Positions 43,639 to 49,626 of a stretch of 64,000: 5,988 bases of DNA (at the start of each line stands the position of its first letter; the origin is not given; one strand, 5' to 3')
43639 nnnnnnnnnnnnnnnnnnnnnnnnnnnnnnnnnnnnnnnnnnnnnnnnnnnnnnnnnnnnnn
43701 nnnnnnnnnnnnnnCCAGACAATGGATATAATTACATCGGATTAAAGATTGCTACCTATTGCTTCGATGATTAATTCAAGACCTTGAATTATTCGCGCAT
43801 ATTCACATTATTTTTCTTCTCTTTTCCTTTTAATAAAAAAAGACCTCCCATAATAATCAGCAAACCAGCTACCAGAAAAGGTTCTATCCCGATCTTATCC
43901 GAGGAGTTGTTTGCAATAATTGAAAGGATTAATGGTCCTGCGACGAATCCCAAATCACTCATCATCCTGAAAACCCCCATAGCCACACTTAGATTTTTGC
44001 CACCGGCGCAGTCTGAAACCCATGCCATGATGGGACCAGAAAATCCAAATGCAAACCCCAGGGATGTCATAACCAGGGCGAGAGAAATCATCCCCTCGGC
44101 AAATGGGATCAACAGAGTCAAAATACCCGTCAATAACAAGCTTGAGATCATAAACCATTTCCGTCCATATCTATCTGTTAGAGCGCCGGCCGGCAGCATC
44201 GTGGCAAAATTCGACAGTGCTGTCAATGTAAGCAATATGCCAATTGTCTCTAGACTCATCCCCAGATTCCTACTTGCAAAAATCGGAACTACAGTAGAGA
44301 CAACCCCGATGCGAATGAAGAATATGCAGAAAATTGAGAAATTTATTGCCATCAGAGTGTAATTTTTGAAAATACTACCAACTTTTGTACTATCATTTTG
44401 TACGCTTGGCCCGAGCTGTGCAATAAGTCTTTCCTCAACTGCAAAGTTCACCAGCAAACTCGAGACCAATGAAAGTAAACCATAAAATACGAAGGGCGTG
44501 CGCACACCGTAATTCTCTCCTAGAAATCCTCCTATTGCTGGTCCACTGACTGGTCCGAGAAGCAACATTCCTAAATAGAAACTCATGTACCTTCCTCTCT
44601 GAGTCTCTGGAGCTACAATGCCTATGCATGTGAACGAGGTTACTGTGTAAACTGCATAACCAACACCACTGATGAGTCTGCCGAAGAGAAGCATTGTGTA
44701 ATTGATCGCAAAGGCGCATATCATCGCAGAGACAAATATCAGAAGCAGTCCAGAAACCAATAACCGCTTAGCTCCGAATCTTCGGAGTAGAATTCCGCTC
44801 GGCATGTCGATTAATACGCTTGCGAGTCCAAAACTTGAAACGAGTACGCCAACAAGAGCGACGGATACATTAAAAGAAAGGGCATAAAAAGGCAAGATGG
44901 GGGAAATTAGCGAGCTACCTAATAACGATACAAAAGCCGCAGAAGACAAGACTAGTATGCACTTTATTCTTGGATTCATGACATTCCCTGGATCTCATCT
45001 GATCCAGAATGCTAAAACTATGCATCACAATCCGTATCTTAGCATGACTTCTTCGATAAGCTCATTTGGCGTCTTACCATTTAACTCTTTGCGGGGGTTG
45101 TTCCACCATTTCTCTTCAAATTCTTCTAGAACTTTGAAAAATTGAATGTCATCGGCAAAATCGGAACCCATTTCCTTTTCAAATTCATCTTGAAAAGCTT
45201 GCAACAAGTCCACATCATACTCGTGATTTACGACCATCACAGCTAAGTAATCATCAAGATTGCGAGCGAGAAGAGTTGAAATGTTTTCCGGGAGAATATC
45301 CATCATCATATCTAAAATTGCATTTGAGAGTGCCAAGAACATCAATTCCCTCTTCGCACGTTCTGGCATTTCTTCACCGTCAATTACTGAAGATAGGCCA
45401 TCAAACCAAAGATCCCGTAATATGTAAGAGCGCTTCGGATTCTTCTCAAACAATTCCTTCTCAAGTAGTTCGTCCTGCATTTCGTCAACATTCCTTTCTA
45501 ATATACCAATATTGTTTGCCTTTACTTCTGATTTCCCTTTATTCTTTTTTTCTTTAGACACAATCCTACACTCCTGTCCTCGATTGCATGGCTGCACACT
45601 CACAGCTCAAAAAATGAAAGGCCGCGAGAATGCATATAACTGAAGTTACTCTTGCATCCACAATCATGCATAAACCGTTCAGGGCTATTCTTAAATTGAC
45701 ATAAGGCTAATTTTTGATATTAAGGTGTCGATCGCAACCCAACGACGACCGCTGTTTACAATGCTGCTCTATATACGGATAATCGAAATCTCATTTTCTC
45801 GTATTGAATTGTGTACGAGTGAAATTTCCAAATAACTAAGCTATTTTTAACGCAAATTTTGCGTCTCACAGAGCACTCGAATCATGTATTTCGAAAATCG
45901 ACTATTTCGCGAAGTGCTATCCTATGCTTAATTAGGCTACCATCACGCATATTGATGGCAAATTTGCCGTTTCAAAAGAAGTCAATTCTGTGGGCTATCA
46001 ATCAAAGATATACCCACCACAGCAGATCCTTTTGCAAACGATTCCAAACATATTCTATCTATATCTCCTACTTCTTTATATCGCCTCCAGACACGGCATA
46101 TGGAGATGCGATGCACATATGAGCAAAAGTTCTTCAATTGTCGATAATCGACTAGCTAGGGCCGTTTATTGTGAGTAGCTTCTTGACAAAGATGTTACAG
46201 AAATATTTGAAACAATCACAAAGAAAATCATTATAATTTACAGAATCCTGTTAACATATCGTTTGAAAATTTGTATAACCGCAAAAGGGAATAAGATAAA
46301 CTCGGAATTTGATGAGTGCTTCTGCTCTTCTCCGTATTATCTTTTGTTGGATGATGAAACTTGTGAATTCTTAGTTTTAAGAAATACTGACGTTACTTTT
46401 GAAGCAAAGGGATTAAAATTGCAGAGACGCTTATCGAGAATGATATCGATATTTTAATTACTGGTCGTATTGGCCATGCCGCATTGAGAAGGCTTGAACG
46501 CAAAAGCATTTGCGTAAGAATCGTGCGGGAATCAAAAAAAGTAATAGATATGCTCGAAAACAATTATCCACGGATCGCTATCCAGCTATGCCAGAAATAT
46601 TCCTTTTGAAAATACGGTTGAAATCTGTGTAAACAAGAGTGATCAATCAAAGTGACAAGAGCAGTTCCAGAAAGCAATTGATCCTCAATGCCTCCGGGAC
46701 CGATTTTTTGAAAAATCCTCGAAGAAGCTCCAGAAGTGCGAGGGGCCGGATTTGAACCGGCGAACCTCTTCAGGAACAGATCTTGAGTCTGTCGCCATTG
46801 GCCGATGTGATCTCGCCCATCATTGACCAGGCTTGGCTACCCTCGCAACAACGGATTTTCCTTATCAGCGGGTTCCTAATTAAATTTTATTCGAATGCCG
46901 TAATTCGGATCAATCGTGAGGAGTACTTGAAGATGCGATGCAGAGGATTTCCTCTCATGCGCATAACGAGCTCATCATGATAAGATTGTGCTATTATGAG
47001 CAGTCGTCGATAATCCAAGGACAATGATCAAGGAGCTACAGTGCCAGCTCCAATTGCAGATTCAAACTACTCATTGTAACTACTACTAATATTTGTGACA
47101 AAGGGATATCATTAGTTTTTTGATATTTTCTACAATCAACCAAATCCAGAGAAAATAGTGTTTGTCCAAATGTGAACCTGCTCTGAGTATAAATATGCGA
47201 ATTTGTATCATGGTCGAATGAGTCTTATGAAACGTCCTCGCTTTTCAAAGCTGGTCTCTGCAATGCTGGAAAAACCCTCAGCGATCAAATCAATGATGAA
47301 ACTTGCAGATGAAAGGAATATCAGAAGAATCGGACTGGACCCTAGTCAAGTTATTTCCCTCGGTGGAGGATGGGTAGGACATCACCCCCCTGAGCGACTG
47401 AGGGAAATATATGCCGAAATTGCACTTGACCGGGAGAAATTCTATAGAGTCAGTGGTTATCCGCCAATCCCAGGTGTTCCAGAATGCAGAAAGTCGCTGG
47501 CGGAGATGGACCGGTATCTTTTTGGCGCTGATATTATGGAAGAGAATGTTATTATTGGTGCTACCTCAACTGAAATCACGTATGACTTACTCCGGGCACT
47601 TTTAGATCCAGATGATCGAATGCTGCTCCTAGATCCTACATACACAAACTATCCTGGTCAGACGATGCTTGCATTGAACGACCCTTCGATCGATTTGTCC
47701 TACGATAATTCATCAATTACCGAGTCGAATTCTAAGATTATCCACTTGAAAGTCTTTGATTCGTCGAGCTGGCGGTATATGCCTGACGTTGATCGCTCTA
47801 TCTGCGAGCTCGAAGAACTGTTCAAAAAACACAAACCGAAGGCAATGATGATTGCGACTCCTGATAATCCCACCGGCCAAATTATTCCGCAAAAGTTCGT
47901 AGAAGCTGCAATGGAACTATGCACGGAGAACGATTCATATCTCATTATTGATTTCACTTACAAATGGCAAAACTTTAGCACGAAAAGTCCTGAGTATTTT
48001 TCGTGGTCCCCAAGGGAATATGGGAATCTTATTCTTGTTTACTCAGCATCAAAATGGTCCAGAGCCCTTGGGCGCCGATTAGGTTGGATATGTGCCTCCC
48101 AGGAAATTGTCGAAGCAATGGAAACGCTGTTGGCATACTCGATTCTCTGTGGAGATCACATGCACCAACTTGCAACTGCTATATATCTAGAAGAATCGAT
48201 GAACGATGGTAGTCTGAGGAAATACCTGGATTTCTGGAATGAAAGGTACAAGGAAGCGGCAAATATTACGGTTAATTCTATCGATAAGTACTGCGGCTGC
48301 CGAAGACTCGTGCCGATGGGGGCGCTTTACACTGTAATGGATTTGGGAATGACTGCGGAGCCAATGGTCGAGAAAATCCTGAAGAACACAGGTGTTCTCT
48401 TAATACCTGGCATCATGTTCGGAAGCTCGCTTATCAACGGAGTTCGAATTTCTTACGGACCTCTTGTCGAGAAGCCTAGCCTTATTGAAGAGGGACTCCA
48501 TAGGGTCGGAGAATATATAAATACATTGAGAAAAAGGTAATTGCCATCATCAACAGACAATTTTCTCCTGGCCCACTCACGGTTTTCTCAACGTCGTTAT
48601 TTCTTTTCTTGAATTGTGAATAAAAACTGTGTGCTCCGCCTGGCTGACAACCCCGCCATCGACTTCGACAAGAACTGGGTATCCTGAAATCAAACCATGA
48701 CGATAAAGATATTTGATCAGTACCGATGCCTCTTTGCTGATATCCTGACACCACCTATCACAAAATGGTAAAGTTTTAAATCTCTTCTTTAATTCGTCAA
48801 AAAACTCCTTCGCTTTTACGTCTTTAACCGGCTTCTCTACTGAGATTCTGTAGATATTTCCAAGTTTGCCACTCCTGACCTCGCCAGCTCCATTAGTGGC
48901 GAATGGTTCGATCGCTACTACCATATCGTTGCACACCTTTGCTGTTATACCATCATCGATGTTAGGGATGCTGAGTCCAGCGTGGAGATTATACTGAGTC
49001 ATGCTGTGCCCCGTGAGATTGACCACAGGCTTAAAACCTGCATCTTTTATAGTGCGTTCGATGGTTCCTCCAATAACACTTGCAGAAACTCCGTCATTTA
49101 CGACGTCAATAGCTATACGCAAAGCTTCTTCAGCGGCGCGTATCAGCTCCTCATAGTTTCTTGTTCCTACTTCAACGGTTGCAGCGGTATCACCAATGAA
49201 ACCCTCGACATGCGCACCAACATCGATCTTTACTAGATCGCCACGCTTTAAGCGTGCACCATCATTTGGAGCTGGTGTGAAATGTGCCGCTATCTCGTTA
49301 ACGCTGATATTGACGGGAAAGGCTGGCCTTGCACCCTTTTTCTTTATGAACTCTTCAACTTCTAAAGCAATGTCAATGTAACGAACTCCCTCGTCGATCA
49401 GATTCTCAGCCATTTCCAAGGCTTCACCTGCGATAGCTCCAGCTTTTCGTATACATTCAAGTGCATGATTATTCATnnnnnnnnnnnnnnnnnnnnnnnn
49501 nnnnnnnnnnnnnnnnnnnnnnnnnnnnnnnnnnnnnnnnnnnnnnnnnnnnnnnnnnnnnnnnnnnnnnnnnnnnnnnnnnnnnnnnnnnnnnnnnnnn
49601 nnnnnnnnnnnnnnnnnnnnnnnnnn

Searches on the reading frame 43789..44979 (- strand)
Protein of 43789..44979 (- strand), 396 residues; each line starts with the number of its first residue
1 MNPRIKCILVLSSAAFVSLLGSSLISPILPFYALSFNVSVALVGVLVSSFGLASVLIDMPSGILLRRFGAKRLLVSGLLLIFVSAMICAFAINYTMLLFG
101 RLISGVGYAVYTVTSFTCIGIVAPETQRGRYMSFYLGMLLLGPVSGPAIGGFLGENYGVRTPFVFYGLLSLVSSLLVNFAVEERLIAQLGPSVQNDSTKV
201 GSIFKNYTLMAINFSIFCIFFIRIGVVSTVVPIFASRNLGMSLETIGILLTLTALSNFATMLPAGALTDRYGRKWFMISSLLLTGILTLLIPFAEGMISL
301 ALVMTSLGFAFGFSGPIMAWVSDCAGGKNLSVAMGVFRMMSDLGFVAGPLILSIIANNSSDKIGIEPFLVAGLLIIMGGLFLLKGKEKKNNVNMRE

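Call 24: search_protein_families(library=pfam, proteins=[window:43789-44979:-], max_evalue=0.001)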
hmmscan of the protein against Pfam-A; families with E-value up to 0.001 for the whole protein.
window:43789-44979:- (396 aa): 4 families
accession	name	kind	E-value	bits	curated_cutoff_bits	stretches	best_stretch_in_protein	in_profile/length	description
PF07690.21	MFS_1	-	1.4e-56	192.4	33.4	2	12-234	2-228/347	Major Facilitator Superfamily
PF12832.13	MFS_1_like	-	1.4e-11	44.5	25.2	2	16-164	222-372/373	MFS_1 like family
PF00083.30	Sugar_tr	-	1e-09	38.3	22.3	1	39-142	44-150/452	Sugar (and other) transporter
PF05977.19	MFS_3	-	1.1e-07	31.2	27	1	15-181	227-395/524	Transmembrane secretion effector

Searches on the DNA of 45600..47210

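Call 116: search_rna_families(source=window, start=45600, end=47210, threshold=evalue, max_evalue=0.1)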
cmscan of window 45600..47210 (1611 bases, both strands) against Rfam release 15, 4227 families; matches with E-value up to 0.1: 1.
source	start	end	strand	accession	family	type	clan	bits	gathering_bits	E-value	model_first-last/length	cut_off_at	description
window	45783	45895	+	RF01295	SCARNA7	Gene; snRNA; snoRNA; scaRNA;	-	17.7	65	0.097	1-330/330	no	Small Cajal body-specific RNA 7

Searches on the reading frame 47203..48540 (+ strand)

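Call 24: search_protein_families(library=pfam, proteins=[window:47203-48540:+], max_evalue=0.001)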
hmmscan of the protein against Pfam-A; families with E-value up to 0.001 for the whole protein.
window:47203-48540:+ (445 aa): 1 family
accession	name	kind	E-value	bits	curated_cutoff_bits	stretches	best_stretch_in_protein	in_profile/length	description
PF00155.27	Aminotran_1_2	-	6.1e-29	101.8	19.7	2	195-418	129-346/361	Aminotransferase class I and II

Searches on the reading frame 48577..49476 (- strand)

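Call 24: search_protein_families(library=pfam, proteins=[window:48577-49476:-], max_evalue=0.001)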
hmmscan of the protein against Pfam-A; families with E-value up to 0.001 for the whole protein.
window:48577-49476:- (299 aa): 1 family
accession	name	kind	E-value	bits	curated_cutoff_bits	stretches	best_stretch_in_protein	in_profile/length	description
PF00557.29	Peptidase_M24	-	4.1e-35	121.9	23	1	7-198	1-196/208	Metallopeptidase family M24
